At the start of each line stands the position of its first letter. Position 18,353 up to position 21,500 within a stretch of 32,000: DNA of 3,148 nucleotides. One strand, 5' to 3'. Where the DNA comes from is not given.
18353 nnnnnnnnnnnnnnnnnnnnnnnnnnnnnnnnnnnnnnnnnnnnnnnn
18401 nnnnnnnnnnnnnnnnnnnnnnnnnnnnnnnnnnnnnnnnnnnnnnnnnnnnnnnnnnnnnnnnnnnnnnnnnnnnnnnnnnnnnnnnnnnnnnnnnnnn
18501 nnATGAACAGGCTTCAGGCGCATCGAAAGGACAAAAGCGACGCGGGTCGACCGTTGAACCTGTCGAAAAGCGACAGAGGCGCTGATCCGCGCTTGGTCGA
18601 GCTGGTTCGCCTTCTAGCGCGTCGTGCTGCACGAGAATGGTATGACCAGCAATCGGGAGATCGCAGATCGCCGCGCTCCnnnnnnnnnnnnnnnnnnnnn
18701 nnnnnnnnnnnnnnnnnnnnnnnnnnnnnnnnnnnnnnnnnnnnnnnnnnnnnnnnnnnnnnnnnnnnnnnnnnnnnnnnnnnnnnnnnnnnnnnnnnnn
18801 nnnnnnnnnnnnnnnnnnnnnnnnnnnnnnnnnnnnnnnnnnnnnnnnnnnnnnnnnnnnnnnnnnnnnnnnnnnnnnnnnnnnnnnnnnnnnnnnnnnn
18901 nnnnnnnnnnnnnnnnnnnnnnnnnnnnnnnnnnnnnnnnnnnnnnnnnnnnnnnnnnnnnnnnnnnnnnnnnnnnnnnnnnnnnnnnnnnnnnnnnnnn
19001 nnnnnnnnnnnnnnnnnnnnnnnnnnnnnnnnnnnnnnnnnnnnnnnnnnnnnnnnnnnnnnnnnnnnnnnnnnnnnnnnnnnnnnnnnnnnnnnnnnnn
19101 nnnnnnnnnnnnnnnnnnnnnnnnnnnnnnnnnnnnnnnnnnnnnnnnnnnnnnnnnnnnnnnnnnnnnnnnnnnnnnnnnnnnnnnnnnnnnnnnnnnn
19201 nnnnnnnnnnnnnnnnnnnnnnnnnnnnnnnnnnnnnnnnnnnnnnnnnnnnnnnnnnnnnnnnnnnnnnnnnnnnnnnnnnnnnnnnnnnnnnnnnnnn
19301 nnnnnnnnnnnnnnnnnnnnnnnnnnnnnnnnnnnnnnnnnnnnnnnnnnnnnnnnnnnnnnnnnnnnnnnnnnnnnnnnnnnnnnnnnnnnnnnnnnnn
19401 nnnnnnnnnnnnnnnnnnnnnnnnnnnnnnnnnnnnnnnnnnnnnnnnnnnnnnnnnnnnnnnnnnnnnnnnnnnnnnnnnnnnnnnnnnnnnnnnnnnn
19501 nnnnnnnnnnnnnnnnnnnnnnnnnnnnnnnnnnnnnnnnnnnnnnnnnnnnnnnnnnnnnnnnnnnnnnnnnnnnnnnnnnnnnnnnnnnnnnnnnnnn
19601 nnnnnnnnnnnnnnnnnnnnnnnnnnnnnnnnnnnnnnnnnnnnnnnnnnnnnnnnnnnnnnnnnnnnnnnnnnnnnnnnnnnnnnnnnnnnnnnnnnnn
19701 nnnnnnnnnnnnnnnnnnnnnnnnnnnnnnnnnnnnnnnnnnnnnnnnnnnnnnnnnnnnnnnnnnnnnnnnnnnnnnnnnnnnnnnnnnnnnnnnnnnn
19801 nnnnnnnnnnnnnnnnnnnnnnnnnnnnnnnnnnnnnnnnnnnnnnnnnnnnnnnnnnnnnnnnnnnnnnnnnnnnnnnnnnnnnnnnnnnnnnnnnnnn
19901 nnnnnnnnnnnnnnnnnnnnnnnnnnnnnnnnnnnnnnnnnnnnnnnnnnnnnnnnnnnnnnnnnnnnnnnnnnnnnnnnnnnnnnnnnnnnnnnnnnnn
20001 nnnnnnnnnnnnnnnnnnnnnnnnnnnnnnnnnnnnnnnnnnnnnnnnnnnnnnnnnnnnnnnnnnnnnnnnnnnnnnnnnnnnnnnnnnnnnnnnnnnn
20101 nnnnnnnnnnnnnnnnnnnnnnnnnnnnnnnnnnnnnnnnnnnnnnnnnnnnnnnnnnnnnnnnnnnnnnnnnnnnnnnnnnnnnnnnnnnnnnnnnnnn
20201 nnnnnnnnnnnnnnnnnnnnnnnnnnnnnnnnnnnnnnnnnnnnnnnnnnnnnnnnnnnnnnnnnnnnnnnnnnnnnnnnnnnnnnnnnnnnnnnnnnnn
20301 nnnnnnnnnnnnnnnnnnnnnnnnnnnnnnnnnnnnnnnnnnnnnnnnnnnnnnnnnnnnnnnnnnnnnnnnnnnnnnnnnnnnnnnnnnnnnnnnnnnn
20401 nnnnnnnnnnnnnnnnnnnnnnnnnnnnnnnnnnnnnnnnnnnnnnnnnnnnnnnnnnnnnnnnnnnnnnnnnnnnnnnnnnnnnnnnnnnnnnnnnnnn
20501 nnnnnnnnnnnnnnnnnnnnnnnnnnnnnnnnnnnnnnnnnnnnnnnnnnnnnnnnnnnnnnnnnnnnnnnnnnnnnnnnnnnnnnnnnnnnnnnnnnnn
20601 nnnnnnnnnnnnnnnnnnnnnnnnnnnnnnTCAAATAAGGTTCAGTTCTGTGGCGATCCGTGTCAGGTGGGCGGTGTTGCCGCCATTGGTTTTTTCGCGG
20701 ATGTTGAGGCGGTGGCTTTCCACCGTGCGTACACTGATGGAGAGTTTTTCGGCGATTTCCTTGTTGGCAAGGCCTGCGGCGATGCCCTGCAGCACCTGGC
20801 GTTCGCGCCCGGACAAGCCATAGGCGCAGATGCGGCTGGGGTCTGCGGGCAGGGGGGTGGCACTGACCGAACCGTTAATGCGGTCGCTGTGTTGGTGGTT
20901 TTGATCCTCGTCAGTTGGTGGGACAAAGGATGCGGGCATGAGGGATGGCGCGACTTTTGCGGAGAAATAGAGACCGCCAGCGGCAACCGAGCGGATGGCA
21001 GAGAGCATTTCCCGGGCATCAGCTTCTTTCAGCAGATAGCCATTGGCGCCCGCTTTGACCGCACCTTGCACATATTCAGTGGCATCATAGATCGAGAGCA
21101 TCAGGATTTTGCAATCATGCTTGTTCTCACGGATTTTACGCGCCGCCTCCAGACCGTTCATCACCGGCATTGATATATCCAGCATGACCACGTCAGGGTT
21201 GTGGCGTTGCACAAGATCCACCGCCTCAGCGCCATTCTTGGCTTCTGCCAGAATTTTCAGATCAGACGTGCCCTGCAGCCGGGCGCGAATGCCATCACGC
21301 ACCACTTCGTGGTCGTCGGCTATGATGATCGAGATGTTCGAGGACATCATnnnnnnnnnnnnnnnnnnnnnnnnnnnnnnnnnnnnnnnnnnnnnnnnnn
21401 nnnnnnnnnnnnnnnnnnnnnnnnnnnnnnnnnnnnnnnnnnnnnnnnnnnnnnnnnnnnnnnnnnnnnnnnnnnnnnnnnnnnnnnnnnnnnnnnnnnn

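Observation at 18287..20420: Three att-like copies of the tRNA-fMet 3' end arranged like tandem site-specific insertions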

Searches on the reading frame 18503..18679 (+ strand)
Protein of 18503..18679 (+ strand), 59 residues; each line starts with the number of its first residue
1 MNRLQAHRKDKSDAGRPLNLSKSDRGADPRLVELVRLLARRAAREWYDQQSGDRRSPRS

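Call 59: search_protein_families(library=ncbifam, proteins=[window:18503-18679:+], max_evalue=1)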
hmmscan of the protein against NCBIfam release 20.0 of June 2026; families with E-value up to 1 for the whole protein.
seq(59 aa): 0 families

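Call 60: search_protein_families(library=phrogs, proteins=[window:18503-18679:+], max_evalue=0.1)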
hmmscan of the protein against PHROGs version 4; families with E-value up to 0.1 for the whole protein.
seq(59 aa): 0 families

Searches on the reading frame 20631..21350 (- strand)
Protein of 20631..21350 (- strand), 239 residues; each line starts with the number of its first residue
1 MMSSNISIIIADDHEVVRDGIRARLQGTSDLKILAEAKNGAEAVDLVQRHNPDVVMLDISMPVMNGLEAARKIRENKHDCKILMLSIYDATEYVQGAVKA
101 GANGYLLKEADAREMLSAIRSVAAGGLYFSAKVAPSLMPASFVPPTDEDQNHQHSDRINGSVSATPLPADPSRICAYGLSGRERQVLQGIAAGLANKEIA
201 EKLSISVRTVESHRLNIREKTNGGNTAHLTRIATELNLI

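Call 7: search_protein_families(library=pfam, proteins=[window:20631-21350:-], max_evalue=0.01)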
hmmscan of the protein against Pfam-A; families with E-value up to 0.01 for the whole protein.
window:20631-21350:- (239 aa): 4 families
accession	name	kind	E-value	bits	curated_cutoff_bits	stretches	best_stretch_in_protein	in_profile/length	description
PF00072.30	Response_reg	-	9.6e-30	103.4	30.2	1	8-120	1-111/111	Response regulator receiver domain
PF00196.25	GerE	-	5.8e-17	61.5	23.5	1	179-233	3-57/57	Bacterial regulatory proteins, luxR family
PF08281.18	Sigma70_r4_2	-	5e-05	23.3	25.7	1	179-219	11-52/54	Sigma-70, region 4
PF07638.17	Sigma70_ECF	-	0.0013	19.1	21.1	1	188-221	146-179/185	ECF sigma factor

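Call 10: find_encoding_contigs(protein=window:20631-21350:-, flank=10000, max_places=10)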
Protein window:20631-21350:- (239 aa): 6 contigs read that carry it; 5 places shown.
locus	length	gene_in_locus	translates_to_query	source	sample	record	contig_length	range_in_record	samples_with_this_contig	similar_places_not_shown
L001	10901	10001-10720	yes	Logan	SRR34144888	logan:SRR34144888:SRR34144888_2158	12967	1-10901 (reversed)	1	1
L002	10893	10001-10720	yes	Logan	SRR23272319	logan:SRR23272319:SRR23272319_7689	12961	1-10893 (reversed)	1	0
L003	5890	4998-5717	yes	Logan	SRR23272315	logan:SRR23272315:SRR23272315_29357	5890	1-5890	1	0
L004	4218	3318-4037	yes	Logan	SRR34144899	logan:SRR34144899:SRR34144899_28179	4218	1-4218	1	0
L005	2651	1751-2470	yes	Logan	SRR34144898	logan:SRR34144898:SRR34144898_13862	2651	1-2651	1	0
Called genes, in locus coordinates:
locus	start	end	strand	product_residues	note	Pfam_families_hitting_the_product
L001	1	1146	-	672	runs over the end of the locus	PF00289:Biotin_carb_N, PF02786:CPSase_L_D2, PF07478:Dala_Dala_lig_C, PF02785:Biotin_carb_C, PF18140:PCC_BT, PF00364:Biotin_lipoyl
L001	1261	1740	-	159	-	PF01957:NfeD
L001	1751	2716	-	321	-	PF01145:Band_7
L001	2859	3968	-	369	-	PF00762:Ferrochelatase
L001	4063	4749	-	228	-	PF04298:Zn_peptidase_2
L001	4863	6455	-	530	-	PF06808:DctM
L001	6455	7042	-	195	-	PF04290:DctQ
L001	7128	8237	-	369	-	PF03480:DctP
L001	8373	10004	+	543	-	PF08269:dCache_2, PF17200:sCache_2, PF17201:Cache_3-Cache_2, PF07730:HisKA_3 (weak), PF02518:HATPase_c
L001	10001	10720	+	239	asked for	PF00072:Response_reg, PF00196:GerE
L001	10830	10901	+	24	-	?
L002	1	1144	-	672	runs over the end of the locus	PF00289:Biotin_carb_N, PF02222:ATP-grasp (faint), PF02786:CPSase_L_D2, PF07478:Dala_Dala_lig_C, PF02785:Biotin_carb_C, PF18140:PCC_BT, PF00364:Biotin_lipoyl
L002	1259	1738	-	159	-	PF01957:NfeD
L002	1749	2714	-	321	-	PF01145:Band_7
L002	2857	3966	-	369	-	PF00762:Ferrochelatase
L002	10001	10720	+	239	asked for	PF00072:Response_reg, PF00196:GerE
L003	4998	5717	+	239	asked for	PF00072:Response_reg, PF00196:GerE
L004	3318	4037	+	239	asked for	PF00072:Response_reg, PF00196:GerE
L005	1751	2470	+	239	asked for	PF00072:Response_reg, PF00196:GerE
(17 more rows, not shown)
